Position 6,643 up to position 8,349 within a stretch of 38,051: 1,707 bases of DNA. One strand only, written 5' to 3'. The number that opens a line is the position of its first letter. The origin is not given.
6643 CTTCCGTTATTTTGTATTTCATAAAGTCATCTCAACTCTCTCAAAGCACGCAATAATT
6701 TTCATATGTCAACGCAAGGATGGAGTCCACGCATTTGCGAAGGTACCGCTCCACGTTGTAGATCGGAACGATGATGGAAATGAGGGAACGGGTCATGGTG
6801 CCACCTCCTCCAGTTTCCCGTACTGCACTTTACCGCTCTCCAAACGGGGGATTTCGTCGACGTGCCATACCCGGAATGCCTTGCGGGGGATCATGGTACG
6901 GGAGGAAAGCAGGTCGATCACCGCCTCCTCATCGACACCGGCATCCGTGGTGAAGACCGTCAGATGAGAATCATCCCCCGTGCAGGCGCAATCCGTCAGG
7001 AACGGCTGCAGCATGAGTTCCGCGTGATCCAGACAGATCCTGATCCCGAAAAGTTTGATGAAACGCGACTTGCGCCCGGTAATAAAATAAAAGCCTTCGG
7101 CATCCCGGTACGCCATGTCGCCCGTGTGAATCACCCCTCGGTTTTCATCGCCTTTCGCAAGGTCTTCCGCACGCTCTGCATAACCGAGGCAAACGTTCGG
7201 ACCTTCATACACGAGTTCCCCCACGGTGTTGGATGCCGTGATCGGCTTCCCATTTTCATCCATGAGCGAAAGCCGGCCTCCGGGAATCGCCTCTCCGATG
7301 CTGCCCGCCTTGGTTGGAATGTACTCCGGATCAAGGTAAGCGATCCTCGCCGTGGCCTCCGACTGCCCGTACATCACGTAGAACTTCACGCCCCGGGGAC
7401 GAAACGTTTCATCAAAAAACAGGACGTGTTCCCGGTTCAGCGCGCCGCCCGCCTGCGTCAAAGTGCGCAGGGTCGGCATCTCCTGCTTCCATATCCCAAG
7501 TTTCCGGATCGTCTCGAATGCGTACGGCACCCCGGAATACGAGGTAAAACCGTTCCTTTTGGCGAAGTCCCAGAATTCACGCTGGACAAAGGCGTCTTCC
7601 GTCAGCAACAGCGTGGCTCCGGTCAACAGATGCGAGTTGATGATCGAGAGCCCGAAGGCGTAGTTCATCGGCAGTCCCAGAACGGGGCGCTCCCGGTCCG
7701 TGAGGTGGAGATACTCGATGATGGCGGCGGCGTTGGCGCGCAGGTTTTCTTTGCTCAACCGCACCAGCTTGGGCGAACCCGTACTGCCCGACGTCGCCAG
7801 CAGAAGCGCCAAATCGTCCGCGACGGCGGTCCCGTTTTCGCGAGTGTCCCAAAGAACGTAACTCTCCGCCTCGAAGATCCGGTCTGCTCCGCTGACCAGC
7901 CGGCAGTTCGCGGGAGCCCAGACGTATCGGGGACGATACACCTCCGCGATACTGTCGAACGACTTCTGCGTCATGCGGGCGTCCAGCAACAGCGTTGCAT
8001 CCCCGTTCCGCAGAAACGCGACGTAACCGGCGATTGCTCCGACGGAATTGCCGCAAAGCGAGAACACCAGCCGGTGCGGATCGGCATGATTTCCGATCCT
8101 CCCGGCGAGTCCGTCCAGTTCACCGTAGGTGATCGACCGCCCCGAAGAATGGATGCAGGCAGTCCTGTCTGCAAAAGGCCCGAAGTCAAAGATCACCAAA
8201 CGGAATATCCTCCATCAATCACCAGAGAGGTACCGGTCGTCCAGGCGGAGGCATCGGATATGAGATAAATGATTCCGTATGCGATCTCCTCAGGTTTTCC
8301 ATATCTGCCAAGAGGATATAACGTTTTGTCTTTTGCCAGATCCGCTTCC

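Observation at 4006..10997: Nine-ORF translationally coupled operon with two carrier-protein modules, an uncharacterised sugar-transfer-associated ATP-grasp, a NeuD/PglD acyltransferase and a MATE/MOP exporter: candidate undescribed envelope-glycan acyl/aminoacyl decoration system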

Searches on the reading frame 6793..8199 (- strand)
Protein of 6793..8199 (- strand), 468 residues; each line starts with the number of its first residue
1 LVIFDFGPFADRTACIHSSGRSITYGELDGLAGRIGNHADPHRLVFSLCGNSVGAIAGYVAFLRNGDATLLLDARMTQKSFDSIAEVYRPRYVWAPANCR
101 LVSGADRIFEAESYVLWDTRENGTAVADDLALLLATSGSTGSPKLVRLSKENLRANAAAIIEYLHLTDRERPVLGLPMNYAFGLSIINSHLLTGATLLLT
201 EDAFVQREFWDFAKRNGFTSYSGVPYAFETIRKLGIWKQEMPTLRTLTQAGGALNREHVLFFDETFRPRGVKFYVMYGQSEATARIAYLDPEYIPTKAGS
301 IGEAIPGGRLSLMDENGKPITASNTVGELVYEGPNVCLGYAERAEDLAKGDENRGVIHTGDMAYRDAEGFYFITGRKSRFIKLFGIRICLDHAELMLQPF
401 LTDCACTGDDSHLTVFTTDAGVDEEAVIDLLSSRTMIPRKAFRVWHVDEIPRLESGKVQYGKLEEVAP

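Call 5: search_protein_families(library=pfam, proteins=[window:6793-8199:-], max_evalue=0.01)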
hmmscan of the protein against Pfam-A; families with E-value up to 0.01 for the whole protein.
window:6793-8199:- (468 aa): 1 family
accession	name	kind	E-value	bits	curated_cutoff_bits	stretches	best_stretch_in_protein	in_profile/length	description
PF00501.34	AMP-binding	-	4.2e-41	141.5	29.9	1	10-340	9-383/384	AMP-binding enzyme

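Call 6: search_protein_families(library=ncbifam, proteins=[window:6793-8199:-], max_evalue=0.01)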
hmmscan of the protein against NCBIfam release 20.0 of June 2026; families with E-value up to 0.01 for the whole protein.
window:6793-8199:- (468 aa): 97 families (the best 25 are shown)
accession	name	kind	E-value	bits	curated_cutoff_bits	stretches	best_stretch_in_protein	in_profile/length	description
TIGR03098.1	ligase_PEP_1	hypoth_equivalog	2.2e-44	151.8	592.35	1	118-395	153-436/517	acyl-CoA ligase (AMP-forming), exosortase A system-associated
TIGR01733.1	AA-adenyl-dom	subfamily_domain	1.5e-39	136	317.4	1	24-398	1-399/409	amino acid adenylation domain-containing protein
NF004837.0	PRK06187.1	subfamily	5e-34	117.4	476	1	124-460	166-515/531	long-chain-fatty-acid--CoA ligase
NF006572.0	PRK09088.1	equivalog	3.8e-33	114.9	696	1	18-465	24-485/491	acyl-CoA synthetase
NF006386.0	PRK08633.1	equivalog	1.2e-31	109.3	1221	1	124-467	778-1141/1147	acyl-[ACP]--phospholipid O-acyltransferase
TIGR01923.1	menE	equivalog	1.4e-30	106.6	330.15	1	47-381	29-352/442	o-succinylbenzoate--CoA ligase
NF002966.0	PRK03640.1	equivalog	1e-29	103.5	556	1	125-465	138-478/483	o-succinylbenzoate--CoA ligase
NF005858.0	PRK07787.1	subfamily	2.8e-29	101.9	575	1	11-464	15-469/471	acyl-CoA synthetase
NF005714.0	PRK07529.1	subfamily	4e-29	101.4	632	1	124-380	214-478/640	acyl-CoA synthetase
NF004758.0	PRK06087.1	equivalog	6.1e-28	97.5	736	1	123-463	183-531/548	medium-chain fatty-acid--CoA ligase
NF005702.0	PRK07514.1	subfamily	4.5e-27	94.6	558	1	118-462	147-495/506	malonyl-CoA synthase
NF004511.1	PRK05852.1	equivalog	8.9e-27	93.9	650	1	124-397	151-424/505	FadD7 family fatty acid--CoA ligase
NF009233.0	PRK12583.1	subfamily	1e-26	93.4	832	1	127-461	200-544/558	fatty acid CoA ligase family protein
NF052269.1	Staph_lig_FadD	equivalog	5.4e-26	91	650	1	127-394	149-410/499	long-chain-fatty-acid--CoA ligase FadD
NF005291.0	PRK06814.1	equivalog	1.4e-25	89.5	1349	1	126-466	791-1129/1140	acyl-[ACP]--phospholipid O-acyltransferase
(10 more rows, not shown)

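Call 26: search_solved_structures(query=window:6793-8199:-, max_evalue=1e-10, show_alignments=3)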
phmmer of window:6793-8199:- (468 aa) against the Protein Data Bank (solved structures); distinct sequences matched with E-value up to 1e-10: 73 (the best 60 are shown).
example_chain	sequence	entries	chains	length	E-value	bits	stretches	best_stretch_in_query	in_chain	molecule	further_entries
5ie0_A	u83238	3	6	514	3.3e-26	95.2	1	61-459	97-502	Oxalate--CoA ligase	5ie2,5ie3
3nyq_A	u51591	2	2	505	8e-24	87.3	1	8-459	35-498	Malonyl-CoA Ligase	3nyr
8wev_A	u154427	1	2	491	8.8e-23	83.9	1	127-408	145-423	Feruloyl-CoA Synthetase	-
8weu_A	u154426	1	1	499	9.2e-23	83.9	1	127-408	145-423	Fatty-acyl-CoA synthase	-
6qjz_A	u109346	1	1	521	1.2e-22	83.5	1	128-458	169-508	oxalyl CoA-synthetase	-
3qya_A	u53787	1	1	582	9.4e-21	77.2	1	130-466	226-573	Luciferase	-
3wvn_A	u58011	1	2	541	1.4e-20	76.6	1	127-390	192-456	Non-ribosomal peptide synthetase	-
2d1q_A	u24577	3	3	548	1.6e-20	76.4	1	128-465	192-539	Luciferin 4-monooxygenase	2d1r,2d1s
2d1t_A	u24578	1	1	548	4.2e-20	75.1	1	128-465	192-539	Luciferin 4-monooxygenase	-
4m46_A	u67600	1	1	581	6.2e-20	74.5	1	130-466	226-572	Luciferase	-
5kyv_A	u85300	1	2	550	1.4e-19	73.3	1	130-466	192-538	Luciferin 4-monooxygenase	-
4fuq_A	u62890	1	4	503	1.6e-19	73.2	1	127-465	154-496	Malonyl CoA synthetase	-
5x8f_A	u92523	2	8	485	2e-19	72.8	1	128-408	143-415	2-succinylbenzoate--CoA ligase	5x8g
5buq_A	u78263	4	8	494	2.5e-19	72.5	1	128-408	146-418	2-succinylbenzoate--CoA ligase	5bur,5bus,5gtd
8aff_A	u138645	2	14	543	3.2e-19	72.2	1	123-461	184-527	Oxalate--CoA ligase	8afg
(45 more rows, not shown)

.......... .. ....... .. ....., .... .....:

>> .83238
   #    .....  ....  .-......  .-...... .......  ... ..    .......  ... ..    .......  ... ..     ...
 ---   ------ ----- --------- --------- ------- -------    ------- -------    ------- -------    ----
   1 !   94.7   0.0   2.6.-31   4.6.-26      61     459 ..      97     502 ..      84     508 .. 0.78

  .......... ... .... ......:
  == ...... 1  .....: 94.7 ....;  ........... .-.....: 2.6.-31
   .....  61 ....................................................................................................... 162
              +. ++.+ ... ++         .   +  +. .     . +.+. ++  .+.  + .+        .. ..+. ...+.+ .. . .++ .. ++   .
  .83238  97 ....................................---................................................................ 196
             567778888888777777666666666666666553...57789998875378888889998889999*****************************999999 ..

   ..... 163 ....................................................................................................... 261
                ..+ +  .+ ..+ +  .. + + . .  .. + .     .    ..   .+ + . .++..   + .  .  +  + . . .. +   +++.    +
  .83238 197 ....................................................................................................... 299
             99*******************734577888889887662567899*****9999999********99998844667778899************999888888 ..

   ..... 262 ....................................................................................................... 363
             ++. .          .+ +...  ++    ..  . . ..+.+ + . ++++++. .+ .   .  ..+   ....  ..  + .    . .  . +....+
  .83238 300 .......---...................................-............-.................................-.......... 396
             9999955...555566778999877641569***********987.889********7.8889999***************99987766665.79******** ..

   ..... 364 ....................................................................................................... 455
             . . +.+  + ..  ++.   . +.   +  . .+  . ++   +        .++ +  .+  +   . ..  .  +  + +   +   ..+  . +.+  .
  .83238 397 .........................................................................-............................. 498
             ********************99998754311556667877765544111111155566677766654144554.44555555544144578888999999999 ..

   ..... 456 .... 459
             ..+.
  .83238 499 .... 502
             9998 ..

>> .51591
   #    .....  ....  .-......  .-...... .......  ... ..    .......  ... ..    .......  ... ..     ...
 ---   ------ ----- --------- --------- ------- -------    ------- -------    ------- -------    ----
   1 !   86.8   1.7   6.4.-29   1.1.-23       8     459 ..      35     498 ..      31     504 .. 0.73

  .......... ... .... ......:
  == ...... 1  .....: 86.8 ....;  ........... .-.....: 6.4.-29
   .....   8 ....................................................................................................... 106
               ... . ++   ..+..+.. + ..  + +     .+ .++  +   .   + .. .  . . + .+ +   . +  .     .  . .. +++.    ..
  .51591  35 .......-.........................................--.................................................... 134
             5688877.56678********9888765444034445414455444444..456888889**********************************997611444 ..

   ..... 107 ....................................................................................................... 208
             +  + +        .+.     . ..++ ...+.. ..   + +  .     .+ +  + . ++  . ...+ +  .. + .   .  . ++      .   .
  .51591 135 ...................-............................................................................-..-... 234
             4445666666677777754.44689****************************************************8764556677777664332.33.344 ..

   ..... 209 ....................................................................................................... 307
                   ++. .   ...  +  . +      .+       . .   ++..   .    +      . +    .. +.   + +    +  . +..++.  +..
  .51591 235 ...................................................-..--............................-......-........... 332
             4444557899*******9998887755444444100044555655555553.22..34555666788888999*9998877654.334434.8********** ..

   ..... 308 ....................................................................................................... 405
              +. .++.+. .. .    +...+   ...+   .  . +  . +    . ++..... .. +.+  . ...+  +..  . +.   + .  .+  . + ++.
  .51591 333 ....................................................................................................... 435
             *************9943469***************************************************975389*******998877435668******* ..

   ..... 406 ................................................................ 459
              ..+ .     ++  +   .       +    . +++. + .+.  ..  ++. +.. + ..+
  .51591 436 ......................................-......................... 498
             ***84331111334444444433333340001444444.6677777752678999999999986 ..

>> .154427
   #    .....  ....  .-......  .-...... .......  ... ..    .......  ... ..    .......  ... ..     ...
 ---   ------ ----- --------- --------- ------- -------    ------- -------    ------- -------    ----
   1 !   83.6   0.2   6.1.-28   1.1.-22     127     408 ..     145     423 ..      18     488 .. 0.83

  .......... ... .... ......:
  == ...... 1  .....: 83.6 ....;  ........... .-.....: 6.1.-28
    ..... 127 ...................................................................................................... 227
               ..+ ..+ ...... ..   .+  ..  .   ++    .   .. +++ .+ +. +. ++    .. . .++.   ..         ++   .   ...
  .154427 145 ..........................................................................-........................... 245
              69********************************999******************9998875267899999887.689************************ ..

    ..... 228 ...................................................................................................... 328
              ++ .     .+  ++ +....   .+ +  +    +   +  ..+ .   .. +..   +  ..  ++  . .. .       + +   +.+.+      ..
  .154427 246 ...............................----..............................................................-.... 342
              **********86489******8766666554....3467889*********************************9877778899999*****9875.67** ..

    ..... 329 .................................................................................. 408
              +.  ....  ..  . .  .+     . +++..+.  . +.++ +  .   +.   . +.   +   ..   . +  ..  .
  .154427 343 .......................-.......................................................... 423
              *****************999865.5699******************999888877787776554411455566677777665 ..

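Call 34: find_related_loci(query=A2, collection=metagenome_contigs, flank=10000)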
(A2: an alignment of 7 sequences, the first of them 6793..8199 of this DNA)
Query A2 (468 aa) in metagenome_contigs; peptide patterns used: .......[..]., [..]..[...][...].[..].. (x = any residue, [..] = any of these).
600 stretches matched a pattern (row limit reached: there are more); 526 encode a relative of the query (tblastn E <= 1e-3); the best 80 are kept; 80 distinct loci.
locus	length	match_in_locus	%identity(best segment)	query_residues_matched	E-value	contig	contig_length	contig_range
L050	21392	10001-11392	47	3-466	4e-144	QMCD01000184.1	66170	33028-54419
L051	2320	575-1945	47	9-464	3e-147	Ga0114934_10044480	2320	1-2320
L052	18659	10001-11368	47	9-463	5e-136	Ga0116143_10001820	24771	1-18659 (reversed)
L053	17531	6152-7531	47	8-466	2e-135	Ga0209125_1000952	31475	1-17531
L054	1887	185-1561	47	6-463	2e-145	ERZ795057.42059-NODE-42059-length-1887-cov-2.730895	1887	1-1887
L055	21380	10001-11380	49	8-466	8e-135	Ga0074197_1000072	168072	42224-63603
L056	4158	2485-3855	47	9-464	2e-136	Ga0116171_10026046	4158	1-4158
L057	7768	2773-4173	44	1-464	7e-132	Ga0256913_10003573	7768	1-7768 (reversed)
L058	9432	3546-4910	47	10-463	1e-131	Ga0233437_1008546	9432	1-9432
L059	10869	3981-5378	46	2-465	8e-130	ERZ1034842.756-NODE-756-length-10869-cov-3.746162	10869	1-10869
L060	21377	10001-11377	46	3-462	5e-132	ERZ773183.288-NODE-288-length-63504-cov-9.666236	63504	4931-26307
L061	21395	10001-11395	46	1-463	2e-129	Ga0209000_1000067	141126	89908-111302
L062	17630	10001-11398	45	1-464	1e-128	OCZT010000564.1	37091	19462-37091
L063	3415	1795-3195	45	2-466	1e-132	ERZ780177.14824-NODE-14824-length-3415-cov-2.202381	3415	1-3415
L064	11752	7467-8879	44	1-467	2e-126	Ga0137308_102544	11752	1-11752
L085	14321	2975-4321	46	10-458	6e-117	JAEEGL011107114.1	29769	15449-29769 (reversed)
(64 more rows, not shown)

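Call 41: search_protein_families(library=pfam, proteins=[L085:6391-7443:+, L085:7386-8633:+, L085:8634-9674:+, L085:9742-11298:+, L085:11467-12603:+, L085:12566-13594:+], max_evalue=0.001)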
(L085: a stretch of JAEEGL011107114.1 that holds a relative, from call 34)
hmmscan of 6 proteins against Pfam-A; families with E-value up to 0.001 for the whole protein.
L085:6391-7443:+ (350 aa): 2 families
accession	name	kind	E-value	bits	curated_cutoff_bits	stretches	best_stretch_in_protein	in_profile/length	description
PF04432.18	FrhB_FdhB_C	-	2.7e-16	60.2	23.3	1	121-278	4-145/150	Coenzyme F420 hydrogenase/dehydrogenase, beta subunit C terminus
PF04422.18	FrhB_FdhB_N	-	1.8e-08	34.8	22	1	35-101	2-69/78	Coenzyme F420 hydrogenase/dehydrogenase, beta subunit N-term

L085:7386-8633:+ (415 aa): 1 family
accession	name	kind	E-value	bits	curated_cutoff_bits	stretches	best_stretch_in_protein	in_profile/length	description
PF04230.19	PS_pyruv_trans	-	1.3e-24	88.1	25.3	1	31-348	1-276/280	Polysaccharide pyruvyl transferase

L085:8634-9674:+ (346 aa): 2 families
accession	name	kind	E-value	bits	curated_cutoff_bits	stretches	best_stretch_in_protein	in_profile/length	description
PF00535.33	Glycos_transf_2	-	6.5e-21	75.4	23.3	1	8-178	1-164/168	Glycosyl transferase family 2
PF13641.12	Glyco_tranf_2_3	-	1.5e-06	28.8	27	1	13-206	9-202/230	Glycosyltransferase like family 2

L085:9742-11298:+ (518 aa): 2 families
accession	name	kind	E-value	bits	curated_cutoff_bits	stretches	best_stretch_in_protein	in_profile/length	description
PF13440.11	Polysacc_synt_3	-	4.9e-89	298.9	23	1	38-327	1-290/293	Polysaccharide biosynthesis protein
PF01943.22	Polysacc_synt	-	6.3e-29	101.7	28.2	1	14-277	1-270/274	Polysaccharide biosynthesis protein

L085:11467-12603:+ (378 aa): 2 families
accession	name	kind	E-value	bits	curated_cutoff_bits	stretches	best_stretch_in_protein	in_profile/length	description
PF00535.33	Glycos_transf_2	-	1.1e-21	78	23.3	1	43-175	1-129/168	Glycosyl transferase family 2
PF13641.12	Glyco_tranf_2_3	-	1.1e-05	26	27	1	42-149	3-111/230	Glycosyltransferase like family 2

L085:12566-13594:+ (342 aa): 2 families
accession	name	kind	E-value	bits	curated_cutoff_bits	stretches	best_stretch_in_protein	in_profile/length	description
PF01501.26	Glyco_transf_8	-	1.4e-26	94.1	24.3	1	27-262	2-251/253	Glycosyl transferase family 8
PF03407.22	Nucleotid_trans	-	1.4e-05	25.6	22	1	75-186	17-118/208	Nucleotide-diphospho-sugar transferase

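Call 42: search_protein_families(library=pfam, proteins=[L050:2469-3425:+, L050:3435-4574:+, L050:4577-5794:+, L050:5822-6997:+, L050:7045-7692:+, L050:11406-12458:+, L050:12746-13342:+, L050:13366-14586:+, L050:14583-15176:+, L050:17068-18357:+], max_evalue=0.001)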
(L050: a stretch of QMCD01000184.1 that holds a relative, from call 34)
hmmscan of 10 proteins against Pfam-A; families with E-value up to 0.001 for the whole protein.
L050:2469-3425:+ (318 aa): 4 families
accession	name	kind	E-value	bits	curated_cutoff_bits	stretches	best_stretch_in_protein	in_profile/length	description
PF01262.27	AlaDh_PNT_C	-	2.2e-21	76.7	23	1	181-306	80-205/214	Alanine dehydrogenase/PNT, C-terminal domain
PF05222.21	AlaDh_PNT_N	-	8.6e-14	52.4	30.4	1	10-119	6-119/136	Alanine dehydrogenase/PNT, N-terminal domain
PF02826.25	2-Hacid_dh_C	-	7.3e-05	22.7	25.1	1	143-230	29-127/178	D-isomer specific 2-hydroxyacid dehydrogenase, NAD binding domain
PF01488.26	Shikimate_DH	-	0.00052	20.6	24.3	0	150-253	12-133/138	Shikimate / quinate 5-dehydrogenase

L050:3435-4574:+ (379 aa): 3 families
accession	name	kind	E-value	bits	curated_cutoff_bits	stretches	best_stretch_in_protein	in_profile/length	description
PF08443.16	RimK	-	1.1e-16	61.5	21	1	155-326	3-163/188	RimK-like ATP-grasp domain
PF02955.21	GSH-S_ATP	-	1.3e-06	28.4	23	1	173-312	15-151/175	Prokaryotic glutathione synthetase, ATP-grasp domain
PF02786.22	CPSase_L_D2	-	6.2e-06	26.3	19.8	1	168-248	17-90/211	Carbamoyl-phosphate synthase L chain, ATP binding domain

L050:4577-5794:+ (405 aa): 1 family
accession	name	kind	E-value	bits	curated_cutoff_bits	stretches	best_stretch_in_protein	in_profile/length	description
PF04932.20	Wzy_C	-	2.7e-08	34.2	31.7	1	189-338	2-149/149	O-Antigen ligase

L050:5822-6997:+ (391 aa): 3 families
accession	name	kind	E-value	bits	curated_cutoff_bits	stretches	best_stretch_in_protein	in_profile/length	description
PF13692.12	Glyco_trans_1_4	-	3e-26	92.8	27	1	221-361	2-142/142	Glycosyl transferases group 1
PF00534.26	Glycos_transf_1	-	3.7e-25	88.9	26.4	1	218-365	13-162/172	Glycosyl transferases group 1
PF20706.3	GT4-conflict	-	3.3e-06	26.8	26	1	277-352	262-330/385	Family 4 Glycosyltransferase in conflict systems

L050:7045-7692:+ (215 aa): 0 families

L050:11406-12458:+ (350 aa): 2 families
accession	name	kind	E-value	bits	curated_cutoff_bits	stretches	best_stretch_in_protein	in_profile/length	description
PF08541.16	ACP_syn_III_C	-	7.7e-25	87.3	26.6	1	251-338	1-88/90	3-Oxoacyl-[acyl-carrier-protein (ACP)] synthase III C terminal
PF08545.16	ACP_syn_III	-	1.1e-15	57.7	24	1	114-189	2-79/80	3-Oxoacyl-[acyl-carrier-protein (ACP)] synthase III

L050:12746-13342:+ (198 aa): 2 families
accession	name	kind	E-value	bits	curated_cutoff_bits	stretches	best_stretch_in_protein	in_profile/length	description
PF00753.33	Lactamase_B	-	1.8e-12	48.1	22.7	1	45-180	42-188/196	Metallo-beta-lactamase superfamily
PF12706.13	Lactamase_B_2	-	4e-06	27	27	1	37-118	22-98/200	Beta-lactamase superfamily domain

L050:13366-14586:+ (406 aa): 3 families
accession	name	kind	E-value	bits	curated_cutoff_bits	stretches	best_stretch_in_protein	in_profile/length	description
PF01041.23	DegT_DnrJ_EryC1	-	7.3e-82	275.9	19.8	1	9-395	2-359/360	DegT/DnrJ/EryC1/StrS aminotransferase family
PF00155.27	Aminotran_1_2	-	3.2e-05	23.7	19.7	1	35-123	46-151/361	Aminotransferase class I and II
PF01053.26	Cys_Met_Meta_PP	-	4.6e-05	22.6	27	1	30-122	51-141/381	Cys/Met metabolism PLP-dependent enzyme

L050:14583-15176:+ (197 aa): 1 family
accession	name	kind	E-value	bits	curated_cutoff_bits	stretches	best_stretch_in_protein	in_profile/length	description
PF02397.22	Bac_transf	-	1.2e-56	191.5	27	1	4-195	2-178/179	Bacterial sugar transferase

L050:17068-18357:+ (429 aa): 2 families
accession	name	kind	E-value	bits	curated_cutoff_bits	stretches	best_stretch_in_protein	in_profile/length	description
PF00512.31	HisKA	-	7.4e-14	52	26.9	1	215-280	2-66/66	His Kinase A (phospho-acceptor) domain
PF02518.31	HATPase_c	-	7.6e-08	33.2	26.4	1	331-401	7-84/111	Histidine kinase-, DNA gyrase B-, and HSP90-like ATPase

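Call 83: search_protein_families(library=pfam, proteins=[L061:11407-12486:+], max_evalue=0.01)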
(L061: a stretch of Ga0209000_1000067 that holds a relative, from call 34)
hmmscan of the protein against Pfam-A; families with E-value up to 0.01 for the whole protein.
L061:11407-12486:+ (359 aa): 1 family
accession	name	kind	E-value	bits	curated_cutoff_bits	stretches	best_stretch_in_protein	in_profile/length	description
PF04443.18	LuxE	-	2.1e-55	188.6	24.9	1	7-359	22-390/391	Acyl-protein synthetase, LuxE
